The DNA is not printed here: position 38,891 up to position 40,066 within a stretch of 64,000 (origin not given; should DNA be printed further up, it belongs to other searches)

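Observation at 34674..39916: Orphan glycyl radical enzyme locus: FadR-type GntR, a GRE with a C-L-E thiyl loop, its activase and a double PNPOx-like flavoprotein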

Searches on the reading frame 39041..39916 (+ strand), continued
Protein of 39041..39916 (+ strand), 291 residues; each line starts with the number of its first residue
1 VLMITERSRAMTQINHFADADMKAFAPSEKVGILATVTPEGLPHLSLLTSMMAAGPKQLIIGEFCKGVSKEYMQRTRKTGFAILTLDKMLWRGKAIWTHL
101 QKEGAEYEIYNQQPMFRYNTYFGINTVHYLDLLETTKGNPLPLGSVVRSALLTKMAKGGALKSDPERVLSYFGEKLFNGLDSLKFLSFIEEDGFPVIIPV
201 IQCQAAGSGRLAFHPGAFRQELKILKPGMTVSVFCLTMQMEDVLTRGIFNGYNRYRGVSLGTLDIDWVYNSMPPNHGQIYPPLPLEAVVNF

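Call 63: search_protein_families(library=pfam, proteins=[L082:18-902:+, L082:874-1920:+, L082:1940-3454:+, L082:8190-8945:+, L082:9135-11090:+, L088:50-787:+, L088:787-1797:+, L088:1798-3207:+, L088:10006-10893:+, L081:4270-5961:+], max_evalue=0.0001)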
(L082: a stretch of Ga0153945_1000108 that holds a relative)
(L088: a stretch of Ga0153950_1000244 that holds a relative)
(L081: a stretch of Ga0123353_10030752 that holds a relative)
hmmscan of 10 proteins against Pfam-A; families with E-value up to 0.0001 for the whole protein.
L082:18-902:+ (294 aa): 1 family
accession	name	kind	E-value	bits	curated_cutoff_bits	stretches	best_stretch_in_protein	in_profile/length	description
PF02653.21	BPD_transp_2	-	5.2e-27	95.1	26.8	1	15-280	2-269/269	Branched-chain amino acid transport system / permease component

L082:874-1920:+ (348 aa): 1 family
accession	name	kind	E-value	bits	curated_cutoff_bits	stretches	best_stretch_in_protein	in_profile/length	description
PF02653.21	BPD_transp_2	-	4e-40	138.1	26.8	1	56-336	2-268/269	Branched-chain amino acid transport system / permease component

L082:1940-3454:+ (504 aa): 2 families
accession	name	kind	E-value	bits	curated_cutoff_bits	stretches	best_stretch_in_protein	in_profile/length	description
PF00005.33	ABC_tran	-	1.8e-48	165.1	25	2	21-171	1-137/137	ABC transporter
PF13304.12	AAA_21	-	8.5e-06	26.5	27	0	401-455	235-292/304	AAA domain, putative AbiEii toxin, Type IV TA system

L082:8190-8945:+ (251 aa): 1 family
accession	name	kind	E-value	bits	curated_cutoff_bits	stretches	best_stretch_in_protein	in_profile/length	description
PF04172.21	LrgB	-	2.2e-82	276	25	1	37-249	1-213/214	LrgB-like family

L082:9135-11090:+ (651 aa): 1 family
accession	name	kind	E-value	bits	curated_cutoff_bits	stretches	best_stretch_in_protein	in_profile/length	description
PF03190.21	Thioredox_DsbH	-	1.3e-49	168.7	27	1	27-142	47-162/163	Protein of unknown function, DUF255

L088:50-787:+ (245 aa): 1 family
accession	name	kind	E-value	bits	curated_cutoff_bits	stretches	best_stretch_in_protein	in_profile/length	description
PF02653.21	BPD_transp_2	-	1.9e-33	116.2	26.8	1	1-233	36-269/269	Branched-chain amino acid transport system / permease component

L088:787-1797:+ (336 aa): 1 family
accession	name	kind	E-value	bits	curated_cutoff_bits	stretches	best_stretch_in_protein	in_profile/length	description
PF02653.21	BPD_transp_2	-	1.7e-48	165.5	26.8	1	31-294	3-268/269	Branched-chain amino acid transport system / permease component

L088:1798-3207:+ (469 aa): 5 families
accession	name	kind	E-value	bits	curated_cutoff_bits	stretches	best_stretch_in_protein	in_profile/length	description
PF01266.30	DAO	-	1.8e-10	41.3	27.9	1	104-282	131-296/353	FAD dependent oxidoreductase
PF01494.25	FAD_binding_3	-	1.5e-07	31.4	22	1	12-200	2-170/349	FAD binding domain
PF00890.30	FAD_binding_2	-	7.7e-07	29.1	20.4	0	15-44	3-32/414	FAD binding domain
PF13450.12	NAD_binding_8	-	1.6e-06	28.8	21.9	1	16-45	1-30/68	NAD(P)-binding Rossmann-like domain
PF07992.20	Pyr_redox_2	-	9.3e-06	25.7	26.1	0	13-43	2-32/291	Pyridine nucleotide-disulphide oxidoreductase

L088:10006-10893:+ (295 aa): 2 families
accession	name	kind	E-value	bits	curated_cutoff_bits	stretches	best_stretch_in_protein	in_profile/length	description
PF00005.33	ABC_tran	-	3.6e-32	112.2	25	1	21-164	1-137/137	ABC transporter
PF13304.12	AAA_21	-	2.4e-12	48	27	1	137-192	239-298/304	AAA domain, putative AbiEii toxin, Type IV TA system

L081:4270-5961:+ (563 aa): 1 family
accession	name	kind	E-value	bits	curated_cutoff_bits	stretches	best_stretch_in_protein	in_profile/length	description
PF02652.20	Lactate_perm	-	1.1e-94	318.6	27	1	20-553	4-521/522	L-lactate permease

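Call 75: search_protein_families(library=ncbifam, proteins=[L088:1798-3207:+, L082:1940-3454:+], max_evalue=1e-10)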
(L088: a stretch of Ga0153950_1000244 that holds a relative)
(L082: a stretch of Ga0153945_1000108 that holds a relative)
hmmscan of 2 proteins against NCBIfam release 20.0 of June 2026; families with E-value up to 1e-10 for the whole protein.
L088:1798-3207:+ (469 aa): 3 families
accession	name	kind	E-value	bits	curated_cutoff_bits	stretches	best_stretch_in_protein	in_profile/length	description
NF041080.1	DGGGPL_reductase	equivalog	4.4e-30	104.9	580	1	14-456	4-427/447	digeranylgeranylglycerophospholipid reductase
TIGR02032.1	GG-red-SF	subfamily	2.7e-21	76.5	158.8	1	15-343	4-297/297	geranylgeranyl reductase family protein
NF049967.1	QhpG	equivalog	7.1e-12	44.9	240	0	14-46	1-33/423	flavin-dependent monooxygenase QhpG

L082:1940-3454:+ (504 aa): 180 families (the best 25 are shown)
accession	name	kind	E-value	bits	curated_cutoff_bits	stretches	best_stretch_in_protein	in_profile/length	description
NF008030.0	PRK10762.1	equivalog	1.7e-136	455.9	745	1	3-486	2-478/501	ribose ABC transporter ATP-binding protein RbsA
NF010069.0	PRK13549.1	equivalog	4.4e-132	441.1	699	1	2-486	2-488/513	xylose ABC transporter ATP-binding protein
NF008442.0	PRK11288.1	equivalog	6.7e-129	430.4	689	1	3-498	5-492/504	L-arabinose ABC transporter ATP-binding protein AraG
NF007253.0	PRK09700.1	equivalog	2e-126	422.6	772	1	1-488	1-493/510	D-allose ABC transporter ATP-binding protein AlsA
NF040905.2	GguA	equivalog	1.7e-124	416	810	1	5-487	1-488/500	multiple monosaccharide ABC transporter ATP-binding protein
NF008215.0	PRK10982.1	equivalog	3.7e-120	401.9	828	1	3-483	11-486/506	galactose/methyl galactoside ABC transporter ATP-binding protein MglA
TIGR02633.1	xylG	equivalog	3.9e-117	391.8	723.65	1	5-485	1-485/500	D-xylose ABC transporter ATP-binding protein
NF041861.1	YtfR_transport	equivalog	7.4e-117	390.7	850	1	5-485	1-476/492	galactofuranose ABC transporter, ATP-binding protein YtfR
NF011967.0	PRK15439.1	equivalog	2.3e-107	359.5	586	1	3-485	9-485/510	autoinducer 2 ABC transporter ATP-binding protein LsrA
NF047930.1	ABC_ATP_B6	equivalog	4.9e-103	345.5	670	1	6-486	3-495/510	putative B6 ABC transporter ATP-binding protein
TIGR04406.1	LPS_export_lptB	equivalog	8.1e-60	202.1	240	2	6-241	2-234/239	LPS export ABC transporter ATP-binding protein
TIGR01188.1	drrA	subfamily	9.2e-54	182.8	312.45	2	13-231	1-212/302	daunorubicin resistance ABC transporter, ATP-binding protein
TIGR04521.1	ECF_ATPase_2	equivalog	1.8e-52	178.1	330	2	18-230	18-233/279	energy-coupling factor transporter ATPase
TIGR04520.1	ECF_ATPase_1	equivalog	4.2e-51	174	315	2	7-237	2-231/269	energy-coupling factor transporter ATPase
TIGR03864.1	PQQ_ABC_ATP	hypoth_equivalog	2.6e-50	171.1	302.25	2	6-222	2-212/236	ABC transporter, ATP-binding subunit, PQQ-dependent alcohol dehydrogenase system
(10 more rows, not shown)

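Call 84: find_encoding_contigs(protein=P0258, flank=10000, max_places=3)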
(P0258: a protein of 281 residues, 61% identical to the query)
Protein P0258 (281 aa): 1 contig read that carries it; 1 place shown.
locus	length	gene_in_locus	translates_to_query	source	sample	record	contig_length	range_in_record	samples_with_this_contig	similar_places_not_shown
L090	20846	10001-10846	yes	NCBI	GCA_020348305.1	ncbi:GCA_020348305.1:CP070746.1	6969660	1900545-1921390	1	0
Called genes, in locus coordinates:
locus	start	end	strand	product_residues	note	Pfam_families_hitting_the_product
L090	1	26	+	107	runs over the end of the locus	-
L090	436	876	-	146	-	-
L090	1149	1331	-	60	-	-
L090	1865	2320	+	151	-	PF00027:cNMP_binding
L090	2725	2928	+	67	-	-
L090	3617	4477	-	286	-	PF00528:BPD_transp_1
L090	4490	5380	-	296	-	PF00528:BPD_transp_1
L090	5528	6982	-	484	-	PF01547:SBP_bac_1, PF13416:SBP_bac_8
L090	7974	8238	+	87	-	PF01228:Gly_radical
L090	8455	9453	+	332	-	PF13353:Fer4_12 (faint), PF00037:Fer4 (weak), PF12837:Fer4_6 (faint), PF12838:Fer4_7, PF13187:Fer4_9, PF13237:Fer4_10, PF13484:Fer4_16 (faint), PF04055:Radical_SAM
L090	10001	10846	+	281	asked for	-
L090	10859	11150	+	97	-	PF00370:FGGY_N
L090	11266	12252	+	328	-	PF00532:Peripla_BP_1, PF13407:Peripla_BP_4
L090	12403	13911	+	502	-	PF00005:ABC_tran, PF13304:AAA_21 (faint), PF00005:ABC_tran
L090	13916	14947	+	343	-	PF02653:BPD_transp_2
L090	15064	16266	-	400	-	-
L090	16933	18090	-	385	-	PF13433:Peripla_BP_5, PF13458:Peripla_BP_6, PF01094:ANF_receptor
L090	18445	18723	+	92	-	-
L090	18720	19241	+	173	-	PF12838:Fer4_7 (faint), PF13187:Fer4_9 (faint), PF00037:Fer4 (weak)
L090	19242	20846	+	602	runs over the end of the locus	PF02730:AFOR_N, PF01314:AFOR_C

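Call 85: find_encoding_contigs(protein=P0281, flank=10000, max_places=3)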
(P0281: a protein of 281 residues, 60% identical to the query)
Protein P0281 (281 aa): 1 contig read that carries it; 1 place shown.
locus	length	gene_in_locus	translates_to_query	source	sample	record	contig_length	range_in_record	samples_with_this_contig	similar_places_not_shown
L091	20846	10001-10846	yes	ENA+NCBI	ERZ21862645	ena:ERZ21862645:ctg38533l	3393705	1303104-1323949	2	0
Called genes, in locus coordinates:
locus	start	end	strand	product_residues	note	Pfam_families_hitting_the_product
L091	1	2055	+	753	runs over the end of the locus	PF00390:malic, PF03949:Malic_M, PF01515:PTA_PTB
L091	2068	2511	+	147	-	-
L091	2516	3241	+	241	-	-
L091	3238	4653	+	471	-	PF00924:MS_channel_2nd, PF21082:MS_channel_3rd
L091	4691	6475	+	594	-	PF00072:Response_reg, PF13188:PAS_8 (faint), PF13426:PAS_9, PF00989:PAS (weak), PF08448:PAS_4, PF13426:PAS_9 (weak), PF08447:PAS_3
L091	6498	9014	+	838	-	PF02901:PFL-like, PF01228:Gly_radical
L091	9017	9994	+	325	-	PF13353:Fer4_12 (faint), PF13237:Fer4_10 (faint), PF12797:Fer4_2 (faint), PF12838:Fer4_7, PF14697:Fer4_21 (weak), PF00037:Fer4 (weak), PF12837:Fer4_6 (weak), PF04055:Radical_SAM, +1 more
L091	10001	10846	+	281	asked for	PF01243:PNPOx_N (faint)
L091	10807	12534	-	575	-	PF00749:tRNA-synt_1c, PF03950:tRNA-synt_1c_C, PF20974:tRNA-synt_1c_C2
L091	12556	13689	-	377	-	PF14238:DUF4340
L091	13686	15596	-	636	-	PF23357:DUF7088, PF09822:ABC_transp_aux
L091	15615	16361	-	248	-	PF12679:ABC2_membrane_2, PF12730:ABC2_membrane_4 (weak), PF03379:CcmB (weak), PF12698:ABC2_membrane_3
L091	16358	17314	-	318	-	PF00005:ABC_tran, PF13304:AAA_21 (weak)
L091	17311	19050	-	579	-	PF02624:YcaO, PF25063:ARM_TT21_C (weak), PF13424:TPR_12 (weak), PF23914:TPR_CcmH_CycH, PF12895:ANAPC3 (weak), PF14559:TPR_19 (weak), PF00515:TPR_1, PF07719:TPR_2 (weak), +8 more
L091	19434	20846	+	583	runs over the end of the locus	PF02665:Nitrate_red_gam (weak), PF13187:Fer4_9 (faint), PF13237:Fer4_10 (faint), PF13534:Fer4_17 (faint), PF13183:Fer4_8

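Call 86: find_encoding_contigs(protein=P0277, flank=10000, max_places=3)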
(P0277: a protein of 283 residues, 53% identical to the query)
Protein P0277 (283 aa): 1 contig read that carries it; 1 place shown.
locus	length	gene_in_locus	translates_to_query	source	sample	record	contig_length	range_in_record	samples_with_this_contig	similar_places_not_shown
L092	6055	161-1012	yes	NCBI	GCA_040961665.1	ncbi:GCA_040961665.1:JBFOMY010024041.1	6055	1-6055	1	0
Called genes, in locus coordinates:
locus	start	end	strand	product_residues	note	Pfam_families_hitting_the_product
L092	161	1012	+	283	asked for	PF01243:PNPOx_N (faint)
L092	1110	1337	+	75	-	-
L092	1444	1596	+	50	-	PF11752:DUF3309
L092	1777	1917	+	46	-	PF07963:N_methyl (weak)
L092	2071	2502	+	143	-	PF13301:DUF4079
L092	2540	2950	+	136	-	PF13473:Cupredoxin_1 (faint)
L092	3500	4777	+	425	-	PF21135:DRL_cat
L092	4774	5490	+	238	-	PF13712:Glyco_tranf_2_5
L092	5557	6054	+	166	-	?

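Call 87: find_encoding_contigs(protein=P0250, flank=10000, max_places=3)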
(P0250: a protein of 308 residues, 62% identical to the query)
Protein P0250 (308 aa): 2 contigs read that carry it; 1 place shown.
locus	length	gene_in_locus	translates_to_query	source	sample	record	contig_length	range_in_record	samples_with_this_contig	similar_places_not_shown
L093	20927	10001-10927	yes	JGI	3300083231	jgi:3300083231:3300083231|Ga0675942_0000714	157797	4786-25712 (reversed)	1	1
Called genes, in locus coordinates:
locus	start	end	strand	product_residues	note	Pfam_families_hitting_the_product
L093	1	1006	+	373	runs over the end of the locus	PF01637:ATPase_2, PF13173:AAA_14 (faint)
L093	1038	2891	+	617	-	PF02771:Acyl-CoA_dh_N, PF02770:Acyl-CoA_dh_M, PF00441:Acyl-CoA_dh_1, PF22924:ACOX_C_alpha1 (weak), PF12806:Acyl-CoA_dh_C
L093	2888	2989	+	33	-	-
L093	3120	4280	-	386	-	PF03150:CCP_MauG, PF21419:RoxA-like_Cyt-c (weak)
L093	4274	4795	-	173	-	PF00515:TPR_1 (weak), PF07719:TPR_2 (weak), PF13174:TPR_6 (faint), PF13424:TPR_12 (weak), PF13414:TPR_11, PF13432:TPR_16, PF00515:TPR_1 (weak), PF13414:TPR_11, +5 more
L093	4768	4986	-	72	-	-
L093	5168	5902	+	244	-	PF00392:GntR, PF07840:FadR_C, PF07729:FCD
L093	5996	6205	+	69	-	-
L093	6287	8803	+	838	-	PF02901:PFL-like, PF01228:Gly_radical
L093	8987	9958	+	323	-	PF13353:Fer4_12, PF00037:Fer4 (weak), PF12837:Fer4_6 (weak), PF12838:Fer4_7, PF13187:Fer4_9 (weak), PF13237:Fer4_10 (weak), PF00037:Fer4, PF04055:Radical_SAM, +4 more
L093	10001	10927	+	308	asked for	PF01243:PNPOx_N (faint)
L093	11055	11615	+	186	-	-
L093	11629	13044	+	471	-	PF00884:Sulfatase, PF01663:Phosphodiest (weak), PF16347:SGSH_C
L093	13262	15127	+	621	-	PF02730:AFOR_N, PF01314:AFOR_C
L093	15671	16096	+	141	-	PF02036:SCP2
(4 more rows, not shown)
